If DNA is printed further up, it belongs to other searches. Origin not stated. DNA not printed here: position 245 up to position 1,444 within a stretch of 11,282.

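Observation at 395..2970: SPFH scaffold - Ku - GalT-like HIT nucleotidyltransferase form a tight co-directional trio; Ku has no adjacent LigD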

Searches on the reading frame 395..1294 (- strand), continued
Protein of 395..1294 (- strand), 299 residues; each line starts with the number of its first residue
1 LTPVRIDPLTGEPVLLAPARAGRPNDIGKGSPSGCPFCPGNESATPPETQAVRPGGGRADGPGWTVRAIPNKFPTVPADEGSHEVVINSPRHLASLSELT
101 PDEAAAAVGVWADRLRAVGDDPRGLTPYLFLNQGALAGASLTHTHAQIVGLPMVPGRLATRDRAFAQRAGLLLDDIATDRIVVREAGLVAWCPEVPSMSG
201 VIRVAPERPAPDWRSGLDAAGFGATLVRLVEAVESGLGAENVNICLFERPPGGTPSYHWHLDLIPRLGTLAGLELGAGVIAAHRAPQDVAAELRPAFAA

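Call 70: search_protein_families(library=pfam, proteins=[L051:7464-7973:+, L028:9303-9929:+], max_evalue=0.01)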
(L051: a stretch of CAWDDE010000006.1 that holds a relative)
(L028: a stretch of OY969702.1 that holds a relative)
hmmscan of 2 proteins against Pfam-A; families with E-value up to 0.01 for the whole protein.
L051:7464-7973:+ (169 aa): 4 families
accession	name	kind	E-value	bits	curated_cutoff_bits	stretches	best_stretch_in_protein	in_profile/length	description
PF13673.13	Acetyltransf_10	-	3.3e-16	59.9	23.6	1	58-169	18-128/128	Acetyltransferase (GNAT) domain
PF00583.31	Acetyltransf_1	-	1e-10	42.3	20.7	1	59-148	20-116/116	Acetyltransferase (GNAT) family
PF13508.13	Acetyltransf_7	-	1.3e-10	42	27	1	73-149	6-83/84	Acetyltransferase (GNAT) domain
PF14542.12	Acetyltransf_CG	-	0.0082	16.7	30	0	77-127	7-57/80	GCN5-related N-acetyl-transferase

L028:9303-9929:+ (208 aa): 0 families
